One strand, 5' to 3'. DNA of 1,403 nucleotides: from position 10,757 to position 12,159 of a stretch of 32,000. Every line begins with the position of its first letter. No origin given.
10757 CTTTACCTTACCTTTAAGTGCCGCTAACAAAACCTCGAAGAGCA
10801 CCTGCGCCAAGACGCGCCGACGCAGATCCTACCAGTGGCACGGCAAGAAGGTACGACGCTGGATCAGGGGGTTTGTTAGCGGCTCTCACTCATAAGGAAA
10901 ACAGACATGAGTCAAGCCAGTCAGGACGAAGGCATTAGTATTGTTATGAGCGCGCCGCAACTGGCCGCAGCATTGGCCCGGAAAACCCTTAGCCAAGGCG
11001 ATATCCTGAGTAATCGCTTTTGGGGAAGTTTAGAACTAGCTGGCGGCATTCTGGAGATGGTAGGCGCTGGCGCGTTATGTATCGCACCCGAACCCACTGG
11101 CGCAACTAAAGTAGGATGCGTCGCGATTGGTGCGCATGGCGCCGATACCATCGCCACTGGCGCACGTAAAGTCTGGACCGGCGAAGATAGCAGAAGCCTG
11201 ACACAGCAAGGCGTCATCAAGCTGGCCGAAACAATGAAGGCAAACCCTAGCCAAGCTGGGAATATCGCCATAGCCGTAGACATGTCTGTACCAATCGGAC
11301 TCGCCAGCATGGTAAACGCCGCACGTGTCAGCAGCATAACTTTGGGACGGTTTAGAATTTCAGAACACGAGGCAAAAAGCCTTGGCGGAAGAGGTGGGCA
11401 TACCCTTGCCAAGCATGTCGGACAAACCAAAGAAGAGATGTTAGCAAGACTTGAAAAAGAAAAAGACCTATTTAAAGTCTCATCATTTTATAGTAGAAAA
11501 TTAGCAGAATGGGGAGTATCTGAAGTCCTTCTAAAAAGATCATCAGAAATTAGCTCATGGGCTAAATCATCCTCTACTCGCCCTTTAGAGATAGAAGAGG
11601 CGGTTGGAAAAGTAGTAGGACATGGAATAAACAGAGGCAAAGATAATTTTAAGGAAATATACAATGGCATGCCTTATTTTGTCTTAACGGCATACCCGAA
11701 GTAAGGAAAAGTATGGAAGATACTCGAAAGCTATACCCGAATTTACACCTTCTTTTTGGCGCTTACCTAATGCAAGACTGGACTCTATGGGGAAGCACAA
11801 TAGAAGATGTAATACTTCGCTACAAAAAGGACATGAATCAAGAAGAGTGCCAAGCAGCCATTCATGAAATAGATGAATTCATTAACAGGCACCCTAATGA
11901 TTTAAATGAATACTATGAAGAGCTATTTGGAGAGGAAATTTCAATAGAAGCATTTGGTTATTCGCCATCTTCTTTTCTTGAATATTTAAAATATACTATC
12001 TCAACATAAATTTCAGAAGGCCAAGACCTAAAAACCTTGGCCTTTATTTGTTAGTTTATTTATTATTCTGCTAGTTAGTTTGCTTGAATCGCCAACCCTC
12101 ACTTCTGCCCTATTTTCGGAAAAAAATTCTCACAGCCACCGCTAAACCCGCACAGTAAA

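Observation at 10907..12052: Stand-alone RNase-A-like (CdiA-CT-type) toxin plus CdiI-like immunity cassette wedged between eptB and bcsG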

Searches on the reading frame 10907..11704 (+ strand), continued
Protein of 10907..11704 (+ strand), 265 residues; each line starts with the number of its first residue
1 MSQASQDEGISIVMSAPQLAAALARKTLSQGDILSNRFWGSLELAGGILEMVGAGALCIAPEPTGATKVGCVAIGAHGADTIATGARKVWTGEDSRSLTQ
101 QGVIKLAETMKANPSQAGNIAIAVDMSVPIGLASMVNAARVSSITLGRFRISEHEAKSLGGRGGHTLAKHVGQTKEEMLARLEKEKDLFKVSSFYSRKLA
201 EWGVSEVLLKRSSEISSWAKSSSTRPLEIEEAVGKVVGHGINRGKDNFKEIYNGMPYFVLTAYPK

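Call 102: find_encoding_contigs(protein=P0027, flank=7000, max_places=5)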
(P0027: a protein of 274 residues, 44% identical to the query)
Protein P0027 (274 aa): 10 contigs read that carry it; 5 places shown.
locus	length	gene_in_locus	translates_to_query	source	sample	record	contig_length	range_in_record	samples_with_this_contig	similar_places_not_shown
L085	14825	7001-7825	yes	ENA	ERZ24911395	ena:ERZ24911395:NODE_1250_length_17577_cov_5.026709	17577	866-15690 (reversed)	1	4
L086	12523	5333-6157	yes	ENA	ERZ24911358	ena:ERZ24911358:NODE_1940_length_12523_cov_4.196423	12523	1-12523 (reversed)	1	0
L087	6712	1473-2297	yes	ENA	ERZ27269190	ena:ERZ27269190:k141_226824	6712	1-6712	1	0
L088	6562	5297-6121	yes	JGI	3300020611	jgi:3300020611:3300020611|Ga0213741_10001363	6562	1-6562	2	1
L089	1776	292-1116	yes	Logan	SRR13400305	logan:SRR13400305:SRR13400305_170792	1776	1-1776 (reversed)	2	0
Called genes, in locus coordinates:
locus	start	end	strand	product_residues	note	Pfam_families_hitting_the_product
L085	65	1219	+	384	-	PF01594:AI-2E_transport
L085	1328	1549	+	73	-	-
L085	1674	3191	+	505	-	PF02743:dCache_1 (weak), PF00990:GGDEF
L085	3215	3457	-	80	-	-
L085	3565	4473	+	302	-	PF00892:EamA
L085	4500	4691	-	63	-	-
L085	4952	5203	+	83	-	-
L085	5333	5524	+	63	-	-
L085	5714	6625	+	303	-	-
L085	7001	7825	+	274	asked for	PF18431:RNAse_A_bac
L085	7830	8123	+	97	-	PF18593:CdiI_2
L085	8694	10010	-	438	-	PF12867:DinB_2, PF03781:FGE-sulfatase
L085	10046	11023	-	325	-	PF10017:Methyltransf_33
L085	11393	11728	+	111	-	PF19029:DUF883_C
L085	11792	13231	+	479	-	PF13091:PLDc_2, PF00614:PLDc (faint), PF13091:PLDc_2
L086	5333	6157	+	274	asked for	PF18431:RNAse_A_bac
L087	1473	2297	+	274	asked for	PF18431:RNAse_A_bac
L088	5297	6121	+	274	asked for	PF18431:RNAse_A_bac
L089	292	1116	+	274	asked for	PF18431:RNAse_A_bac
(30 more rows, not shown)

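Call 103: find_encoding_contigs(protein=P0023, flank=7000, max_places=4)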
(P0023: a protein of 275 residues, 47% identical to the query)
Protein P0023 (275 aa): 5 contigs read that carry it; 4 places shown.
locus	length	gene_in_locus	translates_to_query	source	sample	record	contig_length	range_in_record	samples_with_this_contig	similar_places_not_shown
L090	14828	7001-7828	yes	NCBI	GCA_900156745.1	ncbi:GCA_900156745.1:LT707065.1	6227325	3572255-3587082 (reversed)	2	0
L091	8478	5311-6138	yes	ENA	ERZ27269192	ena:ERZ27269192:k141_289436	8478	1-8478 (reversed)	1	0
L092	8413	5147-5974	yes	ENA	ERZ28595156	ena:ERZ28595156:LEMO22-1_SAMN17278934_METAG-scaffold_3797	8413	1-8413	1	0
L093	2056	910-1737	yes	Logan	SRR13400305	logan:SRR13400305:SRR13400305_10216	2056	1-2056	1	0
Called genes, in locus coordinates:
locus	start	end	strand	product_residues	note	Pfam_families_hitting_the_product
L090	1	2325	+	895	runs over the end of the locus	PF28598:PDH_E1_N, PF00456:Transketolase_N, PF17831:PDH_E1_M, PF22613:Transketolase_C_1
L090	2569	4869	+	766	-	PF00390:malic, PF03949:Malic_M, PF01515:PTA_PTB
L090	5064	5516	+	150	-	PF09980:DUF2214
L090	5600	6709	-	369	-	-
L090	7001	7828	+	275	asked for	PF18431:RNAse_A_bac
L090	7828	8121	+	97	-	PF18593:CdiI_2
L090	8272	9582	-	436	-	PF00285:Citrate_synt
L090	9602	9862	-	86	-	PF03937:Sdh5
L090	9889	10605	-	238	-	PF13085:Fer2_3, PF13183:Fer4_8, PF13237:Fer4_10, PF13534:Fer4_17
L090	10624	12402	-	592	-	PF00890:FAD_binding_2, PF01266:DAO (weak), PF03486:HI0933_like (faint), PF07992:Pyr_redox_2 (faint), PF02910:Succ_DH_flav_C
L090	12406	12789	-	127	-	PF01127:Sdh_cyt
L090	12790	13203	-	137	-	PF01127:Sdh_cyt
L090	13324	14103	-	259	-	PF00392:GntR, PF07702:UTRA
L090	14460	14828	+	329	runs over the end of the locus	PF00056:Ldh_1_N, PF02866:Ldh_1_C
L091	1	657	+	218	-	?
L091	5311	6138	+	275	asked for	PF18431:RNAse_A_bac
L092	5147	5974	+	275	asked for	PF18431:RNAse_A_bac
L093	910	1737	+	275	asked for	PF18431:RNAse_A_bac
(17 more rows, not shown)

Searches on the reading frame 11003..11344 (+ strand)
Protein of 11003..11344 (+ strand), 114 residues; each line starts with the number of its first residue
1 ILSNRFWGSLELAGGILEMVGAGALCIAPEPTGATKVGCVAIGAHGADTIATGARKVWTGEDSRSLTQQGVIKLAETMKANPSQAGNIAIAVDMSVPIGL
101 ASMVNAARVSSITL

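Call 30: find_homologous_proteins(query=A2, max_evalue=0.001)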
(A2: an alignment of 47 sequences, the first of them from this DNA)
Query A2 (47 sequences) (114 aa, profile of the alignment): 10 proteins with E <= 0.001 among 8000 candidates.
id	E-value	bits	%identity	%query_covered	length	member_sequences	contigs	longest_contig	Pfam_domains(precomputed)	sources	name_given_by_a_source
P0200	3.3e-42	161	51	97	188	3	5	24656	-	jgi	jgi:hypothetical protein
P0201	8.9e-31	124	43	86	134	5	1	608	-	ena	-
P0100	9.9e-31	124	45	86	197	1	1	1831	PF18431.7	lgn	-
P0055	3.3e-27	113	84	75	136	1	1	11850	PF18431.7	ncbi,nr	ncbi:hypothetical protein HZU77_015790 [Neisseriaceae bacterium TC5R-5]|nr:hypothetical protein [Nei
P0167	1.1e-25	108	35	90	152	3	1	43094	-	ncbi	ncbi:MAG: hypothetical protein ABR905_07805 [Terracidiphilus sp.]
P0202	1.1e-24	105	35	89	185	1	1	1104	PF13988.12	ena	-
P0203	1.2e-19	88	40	37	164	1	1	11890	-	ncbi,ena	-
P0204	1.5e-19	88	36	68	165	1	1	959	-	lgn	-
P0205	1.5e-15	75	46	46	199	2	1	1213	-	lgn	-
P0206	1.1e-13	69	56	42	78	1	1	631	-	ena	-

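Call 75: search_solved_structures(query=A2, max_evalue=5, show_alignments=2)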
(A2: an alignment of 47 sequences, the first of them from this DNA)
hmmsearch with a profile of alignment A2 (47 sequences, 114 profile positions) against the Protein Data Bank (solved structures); distinct sequences matched with E-value up to 5: 10.
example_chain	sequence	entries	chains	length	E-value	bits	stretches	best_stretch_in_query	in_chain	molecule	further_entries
7l9h_C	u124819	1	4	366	0.56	13.6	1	32-74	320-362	ADP-ribose glycohydrolase ARH3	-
7l9i_C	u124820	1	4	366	0.58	13.5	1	32-74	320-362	ADP-ribose glycohydrolase ARH3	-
6d3a_C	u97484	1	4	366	0.58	13.5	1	32-74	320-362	Poly(ADP-ribose) glycohydrolase ARH3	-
6d36_C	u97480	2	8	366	0.59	13.5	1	32-74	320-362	Poly(ADP-ribose) glycohydrolase ARH3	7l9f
2foz_A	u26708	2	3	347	0.72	13.2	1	32-74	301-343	ADP-ribosylhydrolase like 2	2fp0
2g4k_A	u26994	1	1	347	0.72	13.2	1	32-74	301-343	ADP-ribosylhydrolase 3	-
7akr_AAA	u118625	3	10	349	0.73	13.2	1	32-74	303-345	ADP-ribose glycohydrolase ARH3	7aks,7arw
9rfd_A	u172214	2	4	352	0.73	13.2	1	32-74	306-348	ADP-ribosylhydrolase ARH3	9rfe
5zqy_A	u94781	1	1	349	0.73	13.2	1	32-74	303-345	Poly(ADP-ribose) glycohydrolase ARH3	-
5m5j_A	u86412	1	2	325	1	12.7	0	13-56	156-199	Thioredoxin reductase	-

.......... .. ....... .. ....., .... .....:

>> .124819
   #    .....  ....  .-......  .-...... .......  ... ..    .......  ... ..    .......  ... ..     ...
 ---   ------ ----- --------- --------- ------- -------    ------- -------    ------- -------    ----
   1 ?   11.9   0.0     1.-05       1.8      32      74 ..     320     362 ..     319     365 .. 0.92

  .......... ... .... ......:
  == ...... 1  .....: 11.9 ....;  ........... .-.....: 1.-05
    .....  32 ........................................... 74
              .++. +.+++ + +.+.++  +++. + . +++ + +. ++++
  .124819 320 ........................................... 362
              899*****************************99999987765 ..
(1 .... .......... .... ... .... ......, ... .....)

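Call 76: search_protein_families(library=pfam, alignment_id=A2, max_evalue=1)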
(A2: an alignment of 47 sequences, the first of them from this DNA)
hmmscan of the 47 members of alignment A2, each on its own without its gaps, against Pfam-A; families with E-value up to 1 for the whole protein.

A. member 1, seq(114 aa): 0 families

B. families by the number of members that match (of 47 scanned): 8 families
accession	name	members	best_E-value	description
PF13988.11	DUF4225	26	8.9e-08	Protein of unknown function (DUF4225)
PF04550.17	Phage_holin_3_2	3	0.0049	Phage holin family 2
PF02878.22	PGM_PMM_I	1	0.036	Phosphoglucomutase/phosphomannomutase, alpha/beta/alpha domain I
PF14584.11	DUF4446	1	0.063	Protein of unknown function (DUF4446)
PF12951.13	PATR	1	0.089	Passenger-associated-transport-repeat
PF09840.14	DUF2067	1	0.16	Uncharacterized protein conserved in archaea (DUF2067)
PF12964.13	DUF3853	1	0.19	Protein of unknown function (DUF3853)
PF12726.12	SEN1_N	1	0.22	SEN1 N terminal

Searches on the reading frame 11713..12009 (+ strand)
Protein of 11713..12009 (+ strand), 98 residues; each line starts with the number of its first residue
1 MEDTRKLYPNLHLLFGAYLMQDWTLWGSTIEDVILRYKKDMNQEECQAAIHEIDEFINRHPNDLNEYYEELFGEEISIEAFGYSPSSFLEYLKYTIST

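Call 3: search_protein_families(library=pfam, proteins=[window:11713-12009:+], max_evalue=1)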
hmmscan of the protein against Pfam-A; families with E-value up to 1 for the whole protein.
window:11713-12009:+ (98 aa): 3 families
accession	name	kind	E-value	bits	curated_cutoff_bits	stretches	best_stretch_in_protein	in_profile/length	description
PF18593.6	CdiI_2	-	3.6e-17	63.4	26.7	1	8-93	2-88/91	CdiI immunity protein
PF21667.2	Nop5_N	-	0.0071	16.9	27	1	15-93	9-80/117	Nop5, N-terminal domain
PF10193.14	Telomere_reg-2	-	0.037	14.8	23.6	1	30-74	4-51/112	Telomere length regulation protein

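Call 4: search_protein_families(library=ncbifam, proteins=[window:11713-12009:+], max_evalue=1)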
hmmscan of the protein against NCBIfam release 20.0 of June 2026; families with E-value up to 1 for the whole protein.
window:11713-12009:+ (98 aa): 3 families
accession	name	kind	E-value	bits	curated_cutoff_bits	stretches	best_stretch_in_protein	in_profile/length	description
TIGR03180.1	UraD_2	equivalog_domain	0.034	14.2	139.4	1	40-94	75-129/158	2-oxo-4-hydroxy-4-carboxy-5-ureidoimidazoline decarboxylase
TIGR03375.1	type_I_sec_LssB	subfamily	0.14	10.4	693.1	1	17-67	544-596/696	type I secretion system permease/ATPase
NF008379.0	PRK11174.1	equivalog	0.17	10.5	684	1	17-67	426-478/588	heme ABC transporter permease/ATP-binding protein CydD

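Call 7: search_protein_families(library=padloc, proteins=[window:11713-12009:+], max_evalue=1)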
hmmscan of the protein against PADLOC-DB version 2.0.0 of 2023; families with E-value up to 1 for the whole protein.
window:11713-12009:+ (98 aa): 0 families

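Call 8: search_protein_families(library=phrogs, proteins=[window:11713-12009:+], max_evalue=1)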
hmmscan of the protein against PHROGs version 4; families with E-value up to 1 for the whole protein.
window:11713-12009:+ (98 aa): 3 families
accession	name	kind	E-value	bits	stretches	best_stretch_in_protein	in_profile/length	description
phrog_2392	-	moron, auxiliary metabolic gene and host takeover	0.025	13.9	1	17-69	558-612/726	ABC transporter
phrog_4531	-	unknown function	0.17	12.9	1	27-67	30-64/65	-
phrog_1915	-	unknown function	0.22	12.9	1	38-70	45-79/141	-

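Call 44: search_solved_structures(query=window:11713-12009:+, max_evalue=1, show_alignments=2)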
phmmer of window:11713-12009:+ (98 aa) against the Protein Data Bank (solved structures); distinct sequences matched with E-value up to 1: 1.
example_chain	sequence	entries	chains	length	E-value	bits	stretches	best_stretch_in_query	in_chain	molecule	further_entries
3t7z_A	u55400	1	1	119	0.051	17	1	28-94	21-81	Nucleolar protein Nop 56/58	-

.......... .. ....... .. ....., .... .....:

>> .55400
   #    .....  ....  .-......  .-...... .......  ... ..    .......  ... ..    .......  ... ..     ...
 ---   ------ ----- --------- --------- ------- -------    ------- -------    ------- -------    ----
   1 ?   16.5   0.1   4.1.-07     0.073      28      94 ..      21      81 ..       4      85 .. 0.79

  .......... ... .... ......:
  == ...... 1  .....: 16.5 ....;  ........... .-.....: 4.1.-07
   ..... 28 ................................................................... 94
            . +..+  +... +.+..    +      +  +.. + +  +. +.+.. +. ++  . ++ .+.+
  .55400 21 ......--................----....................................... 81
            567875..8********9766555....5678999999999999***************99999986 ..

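Call 98: search_solved_structures(query=A5, max_evalue=1, show_alignments=1)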
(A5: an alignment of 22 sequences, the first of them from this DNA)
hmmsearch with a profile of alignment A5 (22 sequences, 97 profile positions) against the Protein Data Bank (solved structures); distinct sequences matched with E-value up to 1: 4.
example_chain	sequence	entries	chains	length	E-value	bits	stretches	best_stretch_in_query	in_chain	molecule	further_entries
5e3e_A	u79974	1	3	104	2.9e-07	34.1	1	4-56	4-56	CdiI immunity protein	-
1m9i_A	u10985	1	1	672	0.05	17.3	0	53-95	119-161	Annexin VI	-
1avc_A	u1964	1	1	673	0.074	16.8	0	54-95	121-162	ANNEXIN VI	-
5cwj_A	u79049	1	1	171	0.11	16.2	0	20-60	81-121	Designed helical repeat protein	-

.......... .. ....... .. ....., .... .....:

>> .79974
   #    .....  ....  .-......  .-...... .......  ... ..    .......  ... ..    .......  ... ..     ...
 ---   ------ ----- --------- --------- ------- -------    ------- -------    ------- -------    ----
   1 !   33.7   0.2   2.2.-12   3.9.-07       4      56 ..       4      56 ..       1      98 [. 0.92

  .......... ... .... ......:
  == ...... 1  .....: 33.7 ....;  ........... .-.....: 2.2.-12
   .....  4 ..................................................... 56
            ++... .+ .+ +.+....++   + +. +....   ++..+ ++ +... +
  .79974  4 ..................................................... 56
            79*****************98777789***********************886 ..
